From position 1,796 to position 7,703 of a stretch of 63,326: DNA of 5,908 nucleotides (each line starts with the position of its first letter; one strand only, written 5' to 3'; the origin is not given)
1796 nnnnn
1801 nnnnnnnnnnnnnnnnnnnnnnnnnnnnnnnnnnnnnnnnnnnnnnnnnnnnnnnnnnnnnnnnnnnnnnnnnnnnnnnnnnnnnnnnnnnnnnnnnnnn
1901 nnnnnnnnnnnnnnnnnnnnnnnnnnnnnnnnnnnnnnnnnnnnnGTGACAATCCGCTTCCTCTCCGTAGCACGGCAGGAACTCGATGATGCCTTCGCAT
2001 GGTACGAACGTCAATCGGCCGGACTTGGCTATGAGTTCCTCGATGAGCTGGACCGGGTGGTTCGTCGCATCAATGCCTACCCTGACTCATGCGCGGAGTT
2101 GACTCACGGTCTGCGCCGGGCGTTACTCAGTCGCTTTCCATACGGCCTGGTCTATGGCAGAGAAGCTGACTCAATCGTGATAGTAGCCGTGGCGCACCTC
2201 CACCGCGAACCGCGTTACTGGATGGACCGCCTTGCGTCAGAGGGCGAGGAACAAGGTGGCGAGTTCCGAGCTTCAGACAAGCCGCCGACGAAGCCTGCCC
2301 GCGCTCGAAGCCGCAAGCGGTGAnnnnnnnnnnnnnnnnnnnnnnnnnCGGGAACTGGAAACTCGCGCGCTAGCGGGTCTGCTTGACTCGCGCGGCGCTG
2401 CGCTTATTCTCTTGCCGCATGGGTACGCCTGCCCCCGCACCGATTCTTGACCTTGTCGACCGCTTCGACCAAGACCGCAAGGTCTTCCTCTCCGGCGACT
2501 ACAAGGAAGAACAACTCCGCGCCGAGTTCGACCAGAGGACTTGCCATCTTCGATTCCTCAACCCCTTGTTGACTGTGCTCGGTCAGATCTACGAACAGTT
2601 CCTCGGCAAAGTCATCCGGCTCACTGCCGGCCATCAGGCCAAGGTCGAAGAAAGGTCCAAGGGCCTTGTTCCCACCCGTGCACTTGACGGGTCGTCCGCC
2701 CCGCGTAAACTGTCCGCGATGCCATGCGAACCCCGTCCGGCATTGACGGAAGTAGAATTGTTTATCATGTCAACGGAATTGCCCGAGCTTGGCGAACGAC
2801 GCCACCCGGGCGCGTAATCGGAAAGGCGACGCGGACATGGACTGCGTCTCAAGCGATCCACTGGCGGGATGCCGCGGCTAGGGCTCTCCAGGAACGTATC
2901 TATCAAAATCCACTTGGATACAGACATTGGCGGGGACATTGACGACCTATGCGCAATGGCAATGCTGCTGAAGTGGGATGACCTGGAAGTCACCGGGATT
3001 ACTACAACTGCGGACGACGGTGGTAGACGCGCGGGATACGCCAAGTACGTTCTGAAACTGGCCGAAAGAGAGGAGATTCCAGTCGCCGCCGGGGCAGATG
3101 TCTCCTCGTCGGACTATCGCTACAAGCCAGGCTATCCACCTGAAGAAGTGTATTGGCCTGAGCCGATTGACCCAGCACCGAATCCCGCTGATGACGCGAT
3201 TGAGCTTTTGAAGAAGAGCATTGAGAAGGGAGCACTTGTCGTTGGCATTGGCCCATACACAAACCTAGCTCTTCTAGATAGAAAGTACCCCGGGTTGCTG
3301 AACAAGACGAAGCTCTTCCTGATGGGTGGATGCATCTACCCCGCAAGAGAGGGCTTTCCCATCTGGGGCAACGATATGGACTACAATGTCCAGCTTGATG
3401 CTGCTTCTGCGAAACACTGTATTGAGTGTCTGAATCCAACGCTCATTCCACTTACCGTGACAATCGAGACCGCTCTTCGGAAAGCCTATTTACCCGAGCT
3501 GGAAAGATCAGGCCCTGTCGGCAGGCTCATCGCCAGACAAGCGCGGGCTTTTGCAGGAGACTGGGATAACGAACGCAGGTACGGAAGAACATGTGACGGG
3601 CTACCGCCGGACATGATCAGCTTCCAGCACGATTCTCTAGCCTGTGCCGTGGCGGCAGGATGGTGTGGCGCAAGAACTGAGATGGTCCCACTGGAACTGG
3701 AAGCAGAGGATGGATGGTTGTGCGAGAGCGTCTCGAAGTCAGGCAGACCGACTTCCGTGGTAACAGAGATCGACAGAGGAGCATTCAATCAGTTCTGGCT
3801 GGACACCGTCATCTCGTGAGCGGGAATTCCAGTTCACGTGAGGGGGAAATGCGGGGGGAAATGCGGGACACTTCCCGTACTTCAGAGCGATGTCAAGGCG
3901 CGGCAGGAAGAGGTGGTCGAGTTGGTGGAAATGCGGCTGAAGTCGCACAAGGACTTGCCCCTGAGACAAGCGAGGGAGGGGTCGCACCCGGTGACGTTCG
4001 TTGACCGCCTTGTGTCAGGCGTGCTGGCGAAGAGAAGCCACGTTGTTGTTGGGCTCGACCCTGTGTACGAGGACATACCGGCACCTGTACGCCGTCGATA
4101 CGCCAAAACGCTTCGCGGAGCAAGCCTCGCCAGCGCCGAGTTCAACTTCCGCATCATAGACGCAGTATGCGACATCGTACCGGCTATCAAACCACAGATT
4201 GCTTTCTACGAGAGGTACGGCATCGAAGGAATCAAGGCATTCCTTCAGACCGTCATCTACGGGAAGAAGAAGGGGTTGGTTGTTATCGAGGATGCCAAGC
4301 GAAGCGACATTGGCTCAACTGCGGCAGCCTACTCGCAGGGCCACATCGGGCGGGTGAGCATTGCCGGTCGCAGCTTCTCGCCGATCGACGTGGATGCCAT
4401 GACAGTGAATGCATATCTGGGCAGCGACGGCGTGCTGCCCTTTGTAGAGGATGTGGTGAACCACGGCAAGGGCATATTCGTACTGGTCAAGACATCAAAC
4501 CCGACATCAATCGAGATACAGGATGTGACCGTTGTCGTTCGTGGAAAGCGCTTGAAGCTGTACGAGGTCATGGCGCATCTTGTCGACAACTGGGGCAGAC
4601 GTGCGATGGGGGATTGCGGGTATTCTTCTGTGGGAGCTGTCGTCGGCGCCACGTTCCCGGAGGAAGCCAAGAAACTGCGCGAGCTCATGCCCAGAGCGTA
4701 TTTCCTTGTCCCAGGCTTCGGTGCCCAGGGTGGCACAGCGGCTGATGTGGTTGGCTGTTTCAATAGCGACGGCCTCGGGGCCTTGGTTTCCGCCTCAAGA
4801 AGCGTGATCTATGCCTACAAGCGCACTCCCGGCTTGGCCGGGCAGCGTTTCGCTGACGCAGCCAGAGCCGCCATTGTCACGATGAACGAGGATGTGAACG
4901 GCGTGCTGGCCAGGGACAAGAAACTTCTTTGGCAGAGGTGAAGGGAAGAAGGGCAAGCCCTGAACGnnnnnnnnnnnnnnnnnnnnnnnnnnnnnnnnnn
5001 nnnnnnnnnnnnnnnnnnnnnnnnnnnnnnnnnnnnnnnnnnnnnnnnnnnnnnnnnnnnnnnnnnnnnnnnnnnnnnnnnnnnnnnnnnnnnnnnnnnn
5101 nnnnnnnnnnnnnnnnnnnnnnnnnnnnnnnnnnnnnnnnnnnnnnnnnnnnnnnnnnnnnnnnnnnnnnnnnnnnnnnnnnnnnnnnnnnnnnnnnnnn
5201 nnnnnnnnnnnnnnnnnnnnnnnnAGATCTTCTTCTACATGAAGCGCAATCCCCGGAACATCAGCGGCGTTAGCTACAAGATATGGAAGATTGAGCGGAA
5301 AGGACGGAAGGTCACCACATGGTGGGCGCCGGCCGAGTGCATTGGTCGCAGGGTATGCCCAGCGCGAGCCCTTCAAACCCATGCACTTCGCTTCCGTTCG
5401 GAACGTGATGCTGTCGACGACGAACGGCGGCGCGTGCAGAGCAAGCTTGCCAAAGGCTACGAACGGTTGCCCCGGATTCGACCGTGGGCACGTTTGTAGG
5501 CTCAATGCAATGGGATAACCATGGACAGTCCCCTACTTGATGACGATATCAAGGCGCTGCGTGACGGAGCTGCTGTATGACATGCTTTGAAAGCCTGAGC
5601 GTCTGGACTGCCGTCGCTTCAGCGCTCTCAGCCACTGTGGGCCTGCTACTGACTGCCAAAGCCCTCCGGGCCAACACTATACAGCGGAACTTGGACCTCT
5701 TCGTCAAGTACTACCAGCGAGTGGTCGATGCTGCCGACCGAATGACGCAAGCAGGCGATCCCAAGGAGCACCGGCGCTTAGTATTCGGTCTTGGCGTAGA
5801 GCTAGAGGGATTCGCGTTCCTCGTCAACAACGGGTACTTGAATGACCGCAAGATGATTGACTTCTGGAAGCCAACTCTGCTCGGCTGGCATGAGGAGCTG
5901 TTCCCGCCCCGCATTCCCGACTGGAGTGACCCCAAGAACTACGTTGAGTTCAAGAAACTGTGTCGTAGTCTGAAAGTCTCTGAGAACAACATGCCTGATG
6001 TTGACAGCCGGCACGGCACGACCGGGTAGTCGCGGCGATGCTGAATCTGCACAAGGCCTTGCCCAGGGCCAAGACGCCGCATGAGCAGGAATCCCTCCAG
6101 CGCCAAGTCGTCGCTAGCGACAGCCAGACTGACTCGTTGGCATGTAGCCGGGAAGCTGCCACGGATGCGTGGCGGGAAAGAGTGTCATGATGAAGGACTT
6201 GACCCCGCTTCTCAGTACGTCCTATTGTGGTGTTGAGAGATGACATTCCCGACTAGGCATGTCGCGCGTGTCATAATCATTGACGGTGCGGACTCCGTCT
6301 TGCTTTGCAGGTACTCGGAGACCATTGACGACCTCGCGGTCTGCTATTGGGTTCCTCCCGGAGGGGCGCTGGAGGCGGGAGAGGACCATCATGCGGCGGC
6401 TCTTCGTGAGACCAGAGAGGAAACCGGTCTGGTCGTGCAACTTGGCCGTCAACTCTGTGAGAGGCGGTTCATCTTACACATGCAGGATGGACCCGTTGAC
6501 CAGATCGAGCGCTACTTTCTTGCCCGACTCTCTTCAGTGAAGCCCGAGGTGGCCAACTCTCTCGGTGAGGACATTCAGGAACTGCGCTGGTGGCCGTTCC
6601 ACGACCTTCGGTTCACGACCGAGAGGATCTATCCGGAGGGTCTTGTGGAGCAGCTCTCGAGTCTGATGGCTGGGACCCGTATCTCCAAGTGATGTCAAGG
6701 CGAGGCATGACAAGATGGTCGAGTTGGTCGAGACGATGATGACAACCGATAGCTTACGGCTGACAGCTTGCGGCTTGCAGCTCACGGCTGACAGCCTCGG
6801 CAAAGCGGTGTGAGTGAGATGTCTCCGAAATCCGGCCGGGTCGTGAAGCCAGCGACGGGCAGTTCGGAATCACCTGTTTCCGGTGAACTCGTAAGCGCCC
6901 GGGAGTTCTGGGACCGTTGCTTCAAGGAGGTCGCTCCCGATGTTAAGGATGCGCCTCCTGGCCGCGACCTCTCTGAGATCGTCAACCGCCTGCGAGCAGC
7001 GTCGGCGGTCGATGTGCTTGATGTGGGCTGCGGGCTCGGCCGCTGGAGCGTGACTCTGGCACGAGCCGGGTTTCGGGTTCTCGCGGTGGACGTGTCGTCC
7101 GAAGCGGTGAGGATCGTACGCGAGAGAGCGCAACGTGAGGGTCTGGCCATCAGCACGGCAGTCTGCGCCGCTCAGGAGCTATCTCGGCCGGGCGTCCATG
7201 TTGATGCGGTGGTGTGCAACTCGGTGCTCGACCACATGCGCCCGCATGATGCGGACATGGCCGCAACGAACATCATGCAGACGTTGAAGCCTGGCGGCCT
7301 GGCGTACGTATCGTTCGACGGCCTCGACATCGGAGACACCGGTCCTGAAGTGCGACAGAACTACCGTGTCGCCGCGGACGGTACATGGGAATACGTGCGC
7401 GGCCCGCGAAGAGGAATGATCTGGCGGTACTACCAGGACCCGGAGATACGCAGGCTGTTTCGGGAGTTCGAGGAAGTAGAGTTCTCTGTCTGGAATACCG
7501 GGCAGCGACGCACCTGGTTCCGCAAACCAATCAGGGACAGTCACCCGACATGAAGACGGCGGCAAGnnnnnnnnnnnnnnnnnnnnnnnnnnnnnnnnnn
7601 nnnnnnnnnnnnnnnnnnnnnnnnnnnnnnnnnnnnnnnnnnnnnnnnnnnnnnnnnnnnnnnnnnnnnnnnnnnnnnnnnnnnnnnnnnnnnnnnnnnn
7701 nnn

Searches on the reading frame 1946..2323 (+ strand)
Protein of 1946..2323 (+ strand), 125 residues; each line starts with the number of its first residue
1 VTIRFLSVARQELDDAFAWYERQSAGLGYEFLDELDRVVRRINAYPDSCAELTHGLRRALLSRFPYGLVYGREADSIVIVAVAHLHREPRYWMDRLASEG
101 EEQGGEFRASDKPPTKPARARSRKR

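Call 50: search_protein_families(library=pfam, proteins=[window:1946-2323:+], max_evalue=0.01)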
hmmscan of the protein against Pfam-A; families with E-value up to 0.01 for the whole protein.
window:1946-2323:+ (125 aa): 1 family
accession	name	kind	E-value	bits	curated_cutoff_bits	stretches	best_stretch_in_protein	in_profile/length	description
PF05016.21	ParE_toxin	-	3.3e-06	28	23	1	4-85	2-85/89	ParE toxin of type II toxin-antitoxin system, parDE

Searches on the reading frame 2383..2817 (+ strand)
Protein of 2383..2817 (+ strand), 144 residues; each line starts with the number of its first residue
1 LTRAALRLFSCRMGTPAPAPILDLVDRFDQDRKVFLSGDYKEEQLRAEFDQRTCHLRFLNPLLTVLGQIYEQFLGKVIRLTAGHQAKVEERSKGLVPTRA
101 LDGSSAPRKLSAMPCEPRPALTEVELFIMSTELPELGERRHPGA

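Call 50: search_protein_families(library=pfam, proteins=[window:2383-2817:+], max_evalue=0.01)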
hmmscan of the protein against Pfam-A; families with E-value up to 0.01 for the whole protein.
window:2383-2817:+ (144 aa): 0 families

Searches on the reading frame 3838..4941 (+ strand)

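Call 15: search_protein_families(library=pfam, proteins=[window:3838-4941:+], max_evalue=0.01)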
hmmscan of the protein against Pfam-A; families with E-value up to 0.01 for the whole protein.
window:3838-4941:+ (367 aa): 1 family
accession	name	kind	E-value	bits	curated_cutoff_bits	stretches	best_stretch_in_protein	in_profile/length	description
PF00215.30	OMPdecase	-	1.1e-22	81.5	27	1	101-325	13-210/221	Orotidine 5'-phosphate decarboxylase / HUMPS family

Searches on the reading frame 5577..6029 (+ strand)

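Call 15: search_protein_families(library=pfam, proteins=[window:5577-6029:+], max_evalue=0.01)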
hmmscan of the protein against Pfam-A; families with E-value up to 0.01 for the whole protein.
window:5577-6029:+ (150 aa): 0 families

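Call 16: search_protein_families(library=ncbifam, proteins=[window:5577-6029:+], max_evalue=0.1)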
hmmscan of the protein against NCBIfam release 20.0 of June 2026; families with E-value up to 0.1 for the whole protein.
window:5577-6029:+ (150 aa): 2 families
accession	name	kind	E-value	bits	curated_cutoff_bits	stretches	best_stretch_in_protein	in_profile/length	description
NF002633.0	PRK02304.1-2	equivalog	0.041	13.7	224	1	43-95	108-160/172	adenine phosphoribosyltransferase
NF046096.1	ABUW_2363_fam_LP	equivalog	0.053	12.7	300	1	19-75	167-221/299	ABUW_2363 family tetratricopeptide repeat lipoprotein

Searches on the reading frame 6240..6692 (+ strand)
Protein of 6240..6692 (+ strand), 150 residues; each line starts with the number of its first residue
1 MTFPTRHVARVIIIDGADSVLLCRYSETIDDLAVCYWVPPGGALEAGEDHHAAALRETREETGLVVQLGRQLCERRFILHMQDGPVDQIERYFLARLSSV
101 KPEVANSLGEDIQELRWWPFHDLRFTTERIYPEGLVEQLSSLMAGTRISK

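Call 15: search_protein_families(library=pfam, proteins=[window:6240-6692:+], max_evalue=0.01)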
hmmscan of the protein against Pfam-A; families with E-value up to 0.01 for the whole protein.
window:6240-6692:+ (150 aa): 1 family
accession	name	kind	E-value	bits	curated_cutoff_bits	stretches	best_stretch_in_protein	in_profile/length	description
PF00293.34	NUDIX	-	1e-17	64.8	21.1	1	7-126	3-121/134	NUDIX domain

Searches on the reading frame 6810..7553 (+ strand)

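Call 15: search_protein_families(library=pfam, proteins=[window:6810-7553:+], max_evalue=0.01)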
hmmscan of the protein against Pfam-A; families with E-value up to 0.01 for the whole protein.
window:6810-7553:+ (247 aa): 16 families
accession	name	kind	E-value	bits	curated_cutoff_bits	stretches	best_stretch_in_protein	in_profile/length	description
PF13649.12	Methyltransf_25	-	1.1e-21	77.8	27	1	69-163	1-97/97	Methyltransferase domain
PF08241.18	Methyltransf_11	-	4e-18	66.3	21.2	1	70-166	1-94/95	Methyltransferase domain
PF13489.12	Methyltransf_23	-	1.7e-15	57.6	27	1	52-220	7-157/164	Methyltransferase domain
PF08242.18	Methyltransf_12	-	1.4e-14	55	30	1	70-164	1-97/98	Methyltransferase domain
PF13847.12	Methyltransf_31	-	4.8e-11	43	27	1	65-167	3-109/145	Methyltransferase domain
PF03848.20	TehB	-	5.2e-10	39.5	20.4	1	55-166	20-131/193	Tellurite resistance protein TehB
PF02353.26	CMAS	-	7.9e-08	32.4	27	1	56-165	53-162/273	Mycolic acid cyclopropane synthetase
PF05175.20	MTS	-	2e-07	31.2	23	1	58-140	24-108/170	Methyltransferase small domain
PF06325.19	PrmA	-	5.7e-07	29.8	22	1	67-168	163-259/296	Ribosomal protein L11 methyltransferase (PrmA)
PF05401.17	NodS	-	6.2e-06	26.6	24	1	61-162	39-139/201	Nodulation protein S (NodS)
PF01209.24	Ubie_methyltran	-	2.5e-05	24.2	20.1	1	64-167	46-151/233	ubiE/COQ5 methyltransferase family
PF05724.17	TPMT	-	0.00075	19.7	26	1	31-109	3-82/218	Thiopurine S-methyltransferase (TPMT)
PF03141.22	Methyltransf_29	-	0.002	17.2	23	1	64-216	116-269/506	Putative S-adenosyl-L-methionine-dependent methyltransferase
PF05958.17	tRNA_U5-meth_tr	-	0.0025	17.3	23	1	63-105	199-241/357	tRNA (Uracil-5-)-methyltransferase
PF02390.23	Methyltransf_4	-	0.0043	17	24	0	66-112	2-50/173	Putative methyltransferase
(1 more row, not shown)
